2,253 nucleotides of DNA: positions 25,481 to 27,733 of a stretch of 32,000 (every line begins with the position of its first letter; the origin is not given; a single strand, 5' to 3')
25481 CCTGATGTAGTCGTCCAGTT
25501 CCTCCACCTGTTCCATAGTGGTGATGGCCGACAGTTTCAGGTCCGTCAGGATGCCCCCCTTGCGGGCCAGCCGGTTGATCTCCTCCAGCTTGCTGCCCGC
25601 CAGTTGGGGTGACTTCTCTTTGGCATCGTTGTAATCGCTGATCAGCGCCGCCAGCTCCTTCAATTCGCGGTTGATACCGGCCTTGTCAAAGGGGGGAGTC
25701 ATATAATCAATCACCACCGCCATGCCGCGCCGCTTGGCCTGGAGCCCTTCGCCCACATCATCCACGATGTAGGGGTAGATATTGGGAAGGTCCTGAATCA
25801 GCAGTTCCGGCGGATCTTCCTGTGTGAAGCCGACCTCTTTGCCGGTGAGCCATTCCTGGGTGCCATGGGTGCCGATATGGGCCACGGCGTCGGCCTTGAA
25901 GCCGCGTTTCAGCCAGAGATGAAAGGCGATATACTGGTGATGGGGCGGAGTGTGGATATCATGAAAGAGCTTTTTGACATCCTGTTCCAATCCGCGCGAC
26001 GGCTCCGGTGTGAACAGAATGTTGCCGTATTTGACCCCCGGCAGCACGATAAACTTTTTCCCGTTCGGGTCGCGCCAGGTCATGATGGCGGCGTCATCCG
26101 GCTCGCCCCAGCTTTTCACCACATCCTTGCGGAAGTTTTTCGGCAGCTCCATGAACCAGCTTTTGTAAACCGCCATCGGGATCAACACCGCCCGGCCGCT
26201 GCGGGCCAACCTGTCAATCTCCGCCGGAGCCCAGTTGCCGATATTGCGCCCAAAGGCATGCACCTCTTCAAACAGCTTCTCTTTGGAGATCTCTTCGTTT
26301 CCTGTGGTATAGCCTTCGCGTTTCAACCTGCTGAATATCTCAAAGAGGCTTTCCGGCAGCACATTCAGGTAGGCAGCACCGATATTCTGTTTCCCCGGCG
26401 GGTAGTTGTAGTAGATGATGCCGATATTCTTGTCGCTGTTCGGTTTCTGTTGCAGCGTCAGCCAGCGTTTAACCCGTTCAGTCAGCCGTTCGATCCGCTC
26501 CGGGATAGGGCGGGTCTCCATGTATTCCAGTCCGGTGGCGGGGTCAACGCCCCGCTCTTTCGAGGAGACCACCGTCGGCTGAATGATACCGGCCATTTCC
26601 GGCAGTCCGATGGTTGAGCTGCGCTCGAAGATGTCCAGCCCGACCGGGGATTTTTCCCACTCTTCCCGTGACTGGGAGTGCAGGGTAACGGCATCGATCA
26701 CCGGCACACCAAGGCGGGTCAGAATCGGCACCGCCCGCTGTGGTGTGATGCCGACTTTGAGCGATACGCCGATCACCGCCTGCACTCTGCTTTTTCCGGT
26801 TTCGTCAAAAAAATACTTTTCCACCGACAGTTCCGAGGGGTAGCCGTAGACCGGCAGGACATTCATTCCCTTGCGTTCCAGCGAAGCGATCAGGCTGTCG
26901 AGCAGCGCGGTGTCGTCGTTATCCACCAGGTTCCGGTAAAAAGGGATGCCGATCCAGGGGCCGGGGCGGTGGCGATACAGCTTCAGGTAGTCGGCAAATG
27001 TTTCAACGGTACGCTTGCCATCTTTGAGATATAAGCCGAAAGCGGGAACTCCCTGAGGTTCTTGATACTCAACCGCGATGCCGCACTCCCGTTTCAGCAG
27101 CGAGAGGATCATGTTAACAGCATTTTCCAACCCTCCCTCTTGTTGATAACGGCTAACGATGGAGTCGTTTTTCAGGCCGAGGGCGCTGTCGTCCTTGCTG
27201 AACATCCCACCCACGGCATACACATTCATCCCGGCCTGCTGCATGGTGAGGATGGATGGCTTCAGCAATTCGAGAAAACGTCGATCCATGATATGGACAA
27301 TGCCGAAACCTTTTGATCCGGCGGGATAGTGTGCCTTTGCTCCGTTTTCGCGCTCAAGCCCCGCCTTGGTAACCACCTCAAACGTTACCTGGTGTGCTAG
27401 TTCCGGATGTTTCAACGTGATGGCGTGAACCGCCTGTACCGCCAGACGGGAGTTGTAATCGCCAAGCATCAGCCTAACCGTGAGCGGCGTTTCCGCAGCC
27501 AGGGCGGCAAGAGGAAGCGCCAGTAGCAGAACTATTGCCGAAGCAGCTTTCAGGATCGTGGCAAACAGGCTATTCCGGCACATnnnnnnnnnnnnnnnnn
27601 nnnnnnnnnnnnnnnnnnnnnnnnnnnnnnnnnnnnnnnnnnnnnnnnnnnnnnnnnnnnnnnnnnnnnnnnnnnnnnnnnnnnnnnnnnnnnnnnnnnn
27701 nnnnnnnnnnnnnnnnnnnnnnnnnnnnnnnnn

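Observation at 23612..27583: The CobN-like protein appears to be exported and tail-anchored, so it would act outside the cytoplasm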

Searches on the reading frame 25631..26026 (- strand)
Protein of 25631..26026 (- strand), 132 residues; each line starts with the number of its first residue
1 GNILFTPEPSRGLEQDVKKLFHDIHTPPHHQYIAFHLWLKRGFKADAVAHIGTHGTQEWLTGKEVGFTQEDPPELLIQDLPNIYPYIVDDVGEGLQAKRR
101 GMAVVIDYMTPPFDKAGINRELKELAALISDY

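Call 50: search_solved_structures(query=window:25631-26026:-, max_evalue=0.01, show_alignments=5)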
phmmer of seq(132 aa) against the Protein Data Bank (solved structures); distinct sequences matched with E-value up to 0.01: 7.
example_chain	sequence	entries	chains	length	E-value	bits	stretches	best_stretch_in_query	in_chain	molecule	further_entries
9uk9_A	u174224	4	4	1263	6.7e-31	110.5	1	7-132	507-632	Cobaltochelatase subunit CobN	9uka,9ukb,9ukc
7c6o_A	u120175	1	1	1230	6.6e-29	104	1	1-130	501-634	Cobalamin biosynthesis protein CobN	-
4zhj_A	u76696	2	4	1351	1e-26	97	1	1-132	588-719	Mg-chelatase subunit ChlH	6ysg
6yt0_B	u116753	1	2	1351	2.7e-26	95.6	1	1-132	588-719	Mg-chelatase subunit ChlH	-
6ytj_AAA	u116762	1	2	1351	3.7e-26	95.1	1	1-132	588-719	Mg-chelatase subunit ChlH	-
9d26_A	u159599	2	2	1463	9e-26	93.9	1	1-126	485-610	HmuS heme dechelatase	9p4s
6ytn_AAA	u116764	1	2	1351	1.3e-25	93.3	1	1-132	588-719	Mg-chelatase subunit ChlH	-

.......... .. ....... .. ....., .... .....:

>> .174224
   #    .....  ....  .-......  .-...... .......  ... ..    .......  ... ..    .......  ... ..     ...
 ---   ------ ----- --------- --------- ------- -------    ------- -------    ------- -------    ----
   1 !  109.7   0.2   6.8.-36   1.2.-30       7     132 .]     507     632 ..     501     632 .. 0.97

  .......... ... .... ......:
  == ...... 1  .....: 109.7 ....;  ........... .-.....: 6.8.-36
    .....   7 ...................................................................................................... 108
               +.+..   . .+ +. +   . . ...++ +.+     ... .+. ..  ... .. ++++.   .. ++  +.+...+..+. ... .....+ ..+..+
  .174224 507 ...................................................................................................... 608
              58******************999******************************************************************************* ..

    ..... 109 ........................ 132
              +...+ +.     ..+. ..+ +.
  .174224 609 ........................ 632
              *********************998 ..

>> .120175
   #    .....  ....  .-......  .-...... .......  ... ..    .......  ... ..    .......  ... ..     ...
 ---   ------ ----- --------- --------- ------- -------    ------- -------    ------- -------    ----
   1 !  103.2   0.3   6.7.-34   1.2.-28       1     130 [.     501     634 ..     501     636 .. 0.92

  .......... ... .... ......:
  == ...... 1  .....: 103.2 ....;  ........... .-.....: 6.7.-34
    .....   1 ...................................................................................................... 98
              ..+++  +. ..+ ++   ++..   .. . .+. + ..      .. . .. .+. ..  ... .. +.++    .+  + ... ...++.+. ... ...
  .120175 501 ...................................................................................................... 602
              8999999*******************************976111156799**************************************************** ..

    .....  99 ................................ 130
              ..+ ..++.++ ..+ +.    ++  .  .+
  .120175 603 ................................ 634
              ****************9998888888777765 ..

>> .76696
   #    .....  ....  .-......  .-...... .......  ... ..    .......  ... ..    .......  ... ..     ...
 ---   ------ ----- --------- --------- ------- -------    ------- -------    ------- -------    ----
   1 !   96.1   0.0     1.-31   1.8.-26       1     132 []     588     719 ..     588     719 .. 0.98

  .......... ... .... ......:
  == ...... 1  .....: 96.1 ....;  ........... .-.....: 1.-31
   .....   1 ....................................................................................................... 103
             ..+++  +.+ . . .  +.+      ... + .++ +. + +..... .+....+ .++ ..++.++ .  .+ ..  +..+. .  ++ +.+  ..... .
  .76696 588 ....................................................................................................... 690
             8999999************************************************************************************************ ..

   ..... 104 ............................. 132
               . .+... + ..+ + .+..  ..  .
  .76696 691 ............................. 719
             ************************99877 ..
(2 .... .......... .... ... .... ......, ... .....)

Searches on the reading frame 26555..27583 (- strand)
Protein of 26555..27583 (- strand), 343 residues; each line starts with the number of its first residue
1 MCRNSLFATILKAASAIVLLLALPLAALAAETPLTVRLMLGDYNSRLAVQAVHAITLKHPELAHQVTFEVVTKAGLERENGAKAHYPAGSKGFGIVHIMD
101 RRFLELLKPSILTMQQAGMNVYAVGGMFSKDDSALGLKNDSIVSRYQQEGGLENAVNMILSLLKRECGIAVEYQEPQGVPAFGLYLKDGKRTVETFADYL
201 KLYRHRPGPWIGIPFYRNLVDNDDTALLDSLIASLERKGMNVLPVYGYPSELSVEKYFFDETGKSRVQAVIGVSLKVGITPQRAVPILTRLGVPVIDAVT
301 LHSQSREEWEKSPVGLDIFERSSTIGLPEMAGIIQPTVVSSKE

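Call 29: search_solved_structures(query=window:26555-27583:-, max_evalue=1, show_alignments=2)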
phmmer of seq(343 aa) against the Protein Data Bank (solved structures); distinct sequences matched with E-value up to 1: 8.
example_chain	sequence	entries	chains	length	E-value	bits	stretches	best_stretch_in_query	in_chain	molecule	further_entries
6ytn_AAA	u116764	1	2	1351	7.8e-11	44.9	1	139-342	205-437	Mg-chelatase subunit ChlH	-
4zhj_A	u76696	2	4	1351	7.8e-11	44.9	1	139-342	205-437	Mg-chelatase subunit ChlH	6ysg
6ytj_AAA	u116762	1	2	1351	7.8e-11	44.9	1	139-342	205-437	Mg-chelatase subunit ChlH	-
6yt0_B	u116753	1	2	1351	7.8e-11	44.9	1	139-342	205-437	Mg-chelatase subunit ChlH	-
9uk9_A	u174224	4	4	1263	0.00011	24.7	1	206-342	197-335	Cobaltochelatase subunit CobN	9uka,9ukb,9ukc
9d26_A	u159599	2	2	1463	0.049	16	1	139-338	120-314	HmuS heme dechelatase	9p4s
4gqs_A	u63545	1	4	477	0.19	14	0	68-124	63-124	Cytochrome P450 2C19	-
3fk4_A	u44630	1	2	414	0.6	12.4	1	182-235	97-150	RuBisCO-like protein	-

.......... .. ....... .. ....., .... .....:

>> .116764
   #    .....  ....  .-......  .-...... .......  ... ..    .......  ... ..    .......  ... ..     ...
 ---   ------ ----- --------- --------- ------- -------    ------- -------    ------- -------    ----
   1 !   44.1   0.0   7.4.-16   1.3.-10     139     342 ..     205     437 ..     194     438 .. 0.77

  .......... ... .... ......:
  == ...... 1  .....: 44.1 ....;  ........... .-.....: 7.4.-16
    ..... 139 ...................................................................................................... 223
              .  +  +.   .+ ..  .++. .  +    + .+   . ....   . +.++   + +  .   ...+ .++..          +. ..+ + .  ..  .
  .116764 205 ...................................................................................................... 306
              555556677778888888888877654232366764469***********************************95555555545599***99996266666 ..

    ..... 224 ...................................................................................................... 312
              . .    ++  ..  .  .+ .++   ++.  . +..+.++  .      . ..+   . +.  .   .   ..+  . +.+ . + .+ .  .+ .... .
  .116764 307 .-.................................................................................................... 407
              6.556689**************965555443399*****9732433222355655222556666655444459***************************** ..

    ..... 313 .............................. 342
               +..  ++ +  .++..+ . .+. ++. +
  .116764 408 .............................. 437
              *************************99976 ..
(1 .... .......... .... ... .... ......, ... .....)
